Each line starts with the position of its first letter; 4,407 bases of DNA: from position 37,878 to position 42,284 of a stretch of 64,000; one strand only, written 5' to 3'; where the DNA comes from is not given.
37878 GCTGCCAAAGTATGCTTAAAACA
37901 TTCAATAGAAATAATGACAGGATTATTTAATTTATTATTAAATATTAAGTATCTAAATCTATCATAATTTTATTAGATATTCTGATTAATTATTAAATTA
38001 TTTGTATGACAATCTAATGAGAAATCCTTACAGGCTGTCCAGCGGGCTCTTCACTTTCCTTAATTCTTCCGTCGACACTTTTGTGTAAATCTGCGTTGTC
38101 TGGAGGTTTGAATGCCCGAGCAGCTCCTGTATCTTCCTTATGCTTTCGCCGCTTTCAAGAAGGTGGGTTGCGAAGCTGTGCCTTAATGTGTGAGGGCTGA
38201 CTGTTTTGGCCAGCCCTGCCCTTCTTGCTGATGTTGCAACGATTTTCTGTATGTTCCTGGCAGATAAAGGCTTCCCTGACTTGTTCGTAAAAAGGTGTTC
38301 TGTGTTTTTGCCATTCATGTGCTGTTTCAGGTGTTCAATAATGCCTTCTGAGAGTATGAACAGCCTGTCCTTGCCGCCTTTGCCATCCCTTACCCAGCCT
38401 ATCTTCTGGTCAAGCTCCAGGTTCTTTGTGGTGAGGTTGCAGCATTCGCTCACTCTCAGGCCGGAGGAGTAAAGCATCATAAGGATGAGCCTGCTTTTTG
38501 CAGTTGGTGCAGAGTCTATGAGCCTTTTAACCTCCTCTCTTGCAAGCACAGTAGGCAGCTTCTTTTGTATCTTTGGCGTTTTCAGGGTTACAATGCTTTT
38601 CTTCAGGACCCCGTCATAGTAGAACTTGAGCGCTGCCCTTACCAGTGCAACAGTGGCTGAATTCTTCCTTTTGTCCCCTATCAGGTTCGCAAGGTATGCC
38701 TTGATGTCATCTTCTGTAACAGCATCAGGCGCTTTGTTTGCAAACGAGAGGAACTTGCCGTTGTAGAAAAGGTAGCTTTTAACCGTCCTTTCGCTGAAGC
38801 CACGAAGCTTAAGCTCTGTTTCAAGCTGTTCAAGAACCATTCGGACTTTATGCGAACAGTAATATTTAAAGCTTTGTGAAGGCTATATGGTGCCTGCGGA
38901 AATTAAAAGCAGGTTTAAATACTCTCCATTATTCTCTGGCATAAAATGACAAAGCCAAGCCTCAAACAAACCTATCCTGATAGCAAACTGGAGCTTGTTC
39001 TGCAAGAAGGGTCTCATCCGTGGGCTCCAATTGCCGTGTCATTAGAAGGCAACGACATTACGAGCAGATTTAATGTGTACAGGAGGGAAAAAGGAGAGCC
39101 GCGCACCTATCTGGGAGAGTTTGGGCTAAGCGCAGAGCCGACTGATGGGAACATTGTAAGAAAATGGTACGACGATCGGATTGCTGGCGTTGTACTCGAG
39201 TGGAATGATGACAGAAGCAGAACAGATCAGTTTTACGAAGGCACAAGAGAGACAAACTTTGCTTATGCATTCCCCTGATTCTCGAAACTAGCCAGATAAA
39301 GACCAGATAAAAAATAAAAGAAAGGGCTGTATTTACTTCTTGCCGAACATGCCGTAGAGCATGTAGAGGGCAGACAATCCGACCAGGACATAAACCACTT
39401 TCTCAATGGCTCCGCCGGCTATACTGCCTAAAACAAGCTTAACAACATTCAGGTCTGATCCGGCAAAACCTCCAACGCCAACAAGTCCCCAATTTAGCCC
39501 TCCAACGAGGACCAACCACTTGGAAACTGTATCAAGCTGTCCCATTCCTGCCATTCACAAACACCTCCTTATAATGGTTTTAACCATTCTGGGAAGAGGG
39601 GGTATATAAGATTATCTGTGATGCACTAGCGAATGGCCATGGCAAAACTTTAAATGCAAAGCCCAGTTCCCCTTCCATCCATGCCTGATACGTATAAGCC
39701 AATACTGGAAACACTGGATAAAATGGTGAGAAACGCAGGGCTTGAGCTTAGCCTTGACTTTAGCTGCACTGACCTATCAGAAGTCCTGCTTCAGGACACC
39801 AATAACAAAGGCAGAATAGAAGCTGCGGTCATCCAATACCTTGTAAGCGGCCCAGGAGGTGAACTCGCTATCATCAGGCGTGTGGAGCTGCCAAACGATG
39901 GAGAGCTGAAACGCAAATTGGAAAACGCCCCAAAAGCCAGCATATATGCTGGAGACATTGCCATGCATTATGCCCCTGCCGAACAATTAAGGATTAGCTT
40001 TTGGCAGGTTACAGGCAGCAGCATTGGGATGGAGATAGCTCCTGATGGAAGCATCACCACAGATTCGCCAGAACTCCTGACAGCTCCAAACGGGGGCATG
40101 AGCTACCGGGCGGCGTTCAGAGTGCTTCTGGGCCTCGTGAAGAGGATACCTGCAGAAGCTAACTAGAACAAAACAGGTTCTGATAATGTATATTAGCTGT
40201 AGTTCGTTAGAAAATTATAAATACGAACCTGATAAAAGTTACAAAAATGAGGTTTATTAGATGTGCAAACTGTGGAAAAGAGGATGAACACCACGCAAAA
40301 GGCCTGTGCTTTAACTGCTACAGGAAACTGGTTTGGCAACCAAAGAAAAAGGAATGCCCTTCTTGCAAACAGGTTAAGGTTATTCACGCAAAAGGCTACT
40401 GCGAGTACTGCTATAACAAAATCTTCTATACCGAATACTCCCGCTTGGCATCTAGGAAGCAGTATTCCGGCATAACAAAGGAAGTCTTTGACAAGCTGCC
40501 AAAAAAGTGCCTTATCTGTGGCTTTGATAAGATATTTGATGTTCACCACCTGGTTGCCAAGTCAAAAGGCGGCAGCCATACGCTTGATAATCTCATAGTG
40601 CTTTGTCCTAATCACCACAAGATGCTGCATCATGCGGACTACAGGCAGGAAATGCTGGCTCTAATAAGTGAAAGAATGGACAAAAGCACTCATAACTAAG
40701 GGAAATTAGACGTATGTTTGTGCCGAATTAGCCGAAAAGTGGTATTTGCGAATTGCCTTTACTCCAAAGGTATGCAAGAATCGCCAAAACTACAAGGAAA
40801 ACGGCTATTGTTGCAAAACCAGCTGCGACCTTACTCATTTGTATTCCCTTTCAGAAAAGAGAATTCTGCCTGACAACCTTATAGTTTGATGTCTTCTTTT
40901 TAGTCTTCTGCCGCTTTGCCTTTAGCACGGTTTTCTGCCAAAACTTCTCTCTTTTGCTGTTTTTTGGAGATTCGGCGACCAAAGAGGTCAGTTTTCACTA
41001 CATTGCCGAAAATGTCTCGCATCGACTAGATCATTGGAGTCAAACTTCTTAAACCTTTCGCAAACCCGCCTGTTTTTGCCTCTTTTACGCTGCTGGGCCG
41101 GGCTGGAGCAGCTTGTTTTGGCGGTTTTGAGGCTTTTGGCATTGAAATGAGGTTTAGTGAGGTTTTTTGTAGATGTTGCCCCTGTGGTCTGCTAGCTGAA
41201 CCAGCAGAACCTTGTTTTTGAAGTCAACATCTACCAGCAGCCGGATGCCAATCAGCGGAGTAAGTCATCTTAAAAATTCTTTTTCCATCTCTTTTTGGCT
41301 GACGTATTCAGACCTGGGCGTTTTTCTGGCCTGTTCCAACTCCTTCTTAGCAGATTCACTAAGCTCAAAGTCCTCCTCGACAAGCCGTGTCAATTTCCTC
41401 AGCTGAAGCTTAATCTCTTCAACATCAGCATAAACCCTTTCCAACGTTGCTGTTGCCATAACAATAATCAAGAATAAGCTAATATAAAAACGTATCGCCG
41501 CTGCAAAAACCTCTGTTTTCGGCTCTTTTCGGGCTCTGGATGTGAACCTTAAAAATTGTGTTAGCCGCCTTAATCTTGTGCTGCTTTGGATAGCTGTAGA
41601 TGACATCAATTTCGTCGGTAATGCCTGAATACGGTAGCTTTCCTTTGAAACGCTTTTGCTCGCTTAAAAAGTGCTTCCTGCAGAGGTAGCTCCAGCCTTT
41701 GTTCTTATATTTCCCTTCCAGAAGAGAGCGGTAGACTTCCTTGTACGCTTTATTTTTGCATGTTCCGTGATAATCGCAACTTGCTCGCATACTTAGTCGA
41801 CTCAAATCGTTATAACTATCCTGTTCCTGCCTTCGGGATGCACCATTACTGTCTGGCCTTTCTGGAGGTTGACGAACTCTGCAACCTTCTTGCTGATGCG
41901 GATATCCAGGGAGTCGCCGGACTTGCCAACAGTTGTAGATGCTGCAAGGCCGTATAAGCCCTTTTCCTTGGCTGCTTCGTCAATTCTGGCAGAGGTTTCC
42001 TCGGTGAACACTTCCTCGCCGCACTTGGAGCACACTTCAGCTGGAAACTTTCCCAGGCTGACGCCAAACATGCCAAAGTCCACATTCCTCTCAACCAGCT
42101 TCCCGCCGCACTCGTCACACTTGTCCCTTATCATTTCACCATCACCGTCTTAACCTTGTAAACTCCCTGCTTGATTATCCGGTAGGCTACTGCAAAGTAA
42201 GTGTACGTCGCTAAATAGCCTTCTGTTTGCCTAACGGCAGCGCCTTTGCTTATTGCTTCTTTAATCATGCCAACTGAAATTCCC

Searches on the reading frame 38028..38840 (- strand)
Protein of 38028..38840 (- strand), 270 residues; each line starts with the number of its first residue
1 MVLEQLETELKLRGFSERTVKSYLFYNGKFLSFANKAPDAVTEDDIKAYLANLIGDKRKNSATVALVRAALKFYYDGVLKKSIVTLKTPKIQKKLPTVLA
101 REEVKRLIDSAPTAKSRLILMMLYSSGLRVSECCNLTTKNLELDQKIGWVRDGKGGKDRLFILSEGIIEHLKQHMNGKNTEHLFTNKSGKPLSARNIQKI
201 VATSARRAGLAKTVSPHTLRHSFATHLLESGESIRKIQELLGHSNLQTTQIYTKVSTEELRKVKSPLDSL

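Call 46: search_protein_families(library=ncbifam, proteins=[window:38028-38840:-], max_evalue=0.01)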
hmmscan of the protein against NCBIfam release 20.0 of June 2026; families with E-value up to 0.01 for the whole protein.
window:38028-38840:- (270 aa): 14 families
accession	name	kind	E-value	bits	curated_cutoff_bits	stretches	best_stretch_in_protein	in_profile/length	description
NF040815.2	recomb_XerA_Arch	equivalog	1.1e-78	264.4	220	1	5-263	2-262/263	site-specific tyrosine recombinase/integron integrase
TIGR02249.1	integrase_gron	subfamily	9.6e-65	219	265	2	2-182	1-184/315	integron integrase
TIGR02224.1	recomb_XerC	equivalog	1.4e-61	208.5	335.15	1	13-263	11-285/295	tyrosine recombinase XerC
TIGR02225.1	recomb_XerD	equivalog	3.9e-60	203.7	329.6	1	11-263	8-282/290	site-specific tyrosine recombinase XerD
NF001399.0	PRK00283.1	subfamily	2.2e-57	194.6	279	1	13-263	20-291/300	tyrosine recombinase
NF011946.0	PRK15417.1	equivalog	2.3e-41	142.1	435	2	2-176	16-193/337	integron integrase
NF002331.0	PRK01287.1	subfamily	1.9e-38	132.4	371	1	13-264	40-321/365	site-specific tyrosine recombinase XerC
NF003462.0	PRK05084.1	equivalog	1.9e-22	79.5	267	1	119-263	200-352/360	tyrosine recombinase XerS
NF007370.0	PRK09870.1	subfamily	1.1e-19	70.9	221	1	96-255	10-179/200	tyrosine-type DNA invertase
NF007371.0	PRK09871.1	subfamily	3.8e-14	52.7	222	1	114-255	26-174/198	tyrosine-type DNA invertase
NF002685.0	PRK02436.1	equivalog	4.4e-13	49.6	178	1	5-252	4-243/245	site-specific tyrosine recombinase XerD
NF040693.1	recomb_GmtY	equivalog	2.9e-12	46.6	340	1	176-262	346-439/441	gamma-mobile-trio recombinase GmtY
NF041502.1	integrase_1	equivalog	2.3e-09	36.5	350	1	175-264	280-369/484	site-specific integrase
NF047926.1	integrase_GmtZ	equivalog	0.002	16.2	600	1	196-262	412-477/784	gamma-mobile-trio integrase GmtZ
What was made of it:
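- On Integron cassette array: ORF 38028-38840 scores 264 against cut-off 220 for NF040815 (XerA), but 219 against cut-off 265 for TIGR02249 (integron integrase), and the latter match is split into two stretches (call 46).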

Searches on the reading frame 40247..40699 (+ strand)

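Call 56: search_protein_families(library=pfam, proteins=[window:40247-40699:+], max_evalue=0.001)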
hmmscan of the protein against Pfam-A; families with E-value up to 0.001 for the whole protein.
window:40247-40699:+ (150 aa): 4 families
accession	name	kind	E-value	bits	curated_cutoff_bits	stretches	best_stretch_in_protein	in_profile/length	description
PF01844.29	HNH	-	2e-08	34.7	21.4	1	88-129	1-46/47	HNH endonuclease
PF18912.6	DZR_2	-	2.2e-05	24.6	27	0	5-55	9-55/56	Double zinc ribbon domain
PF12773.13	DZR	-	0.00055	20.5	27.3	0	6-55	1-44/45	Double zinc ribbon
PF13391.12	HNH_2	-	0.00091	19.5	21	0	88-128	1-59/66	HNH endonuclease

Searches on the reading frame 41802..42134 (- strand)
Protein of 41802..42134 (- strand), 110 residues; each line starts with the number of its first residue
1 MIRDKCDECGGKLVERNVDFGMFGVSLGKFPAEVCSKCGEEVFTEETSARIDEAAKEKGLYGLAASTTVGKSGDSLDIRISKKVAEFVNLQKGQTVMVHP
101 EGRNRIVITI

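Call 56: search_protein_families(library=pfam, proteins=[window:41802-42134:-], max_evalue=0.001)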
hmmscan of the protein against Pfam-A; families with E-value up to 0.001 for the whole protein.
window:41802-42134:- (110 aa): 3 families
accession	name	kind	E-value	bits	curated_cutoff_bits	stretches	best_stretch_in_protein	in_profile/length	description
PF01396.24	Zn_ribbon_Top1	-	8.2e-05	22.7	32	0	5-23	3-21/39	Topoisomerase DNA binding C4 zinc finger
PF05191.20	ADK_lid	-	0.0003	21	26.6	0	4-16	22-34/36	Adenylate kinase, active site lid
PF24292.1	DUF7479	-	0.00083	19.9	27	0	5-47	4-45/60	Domain of unknown function (DUF7479)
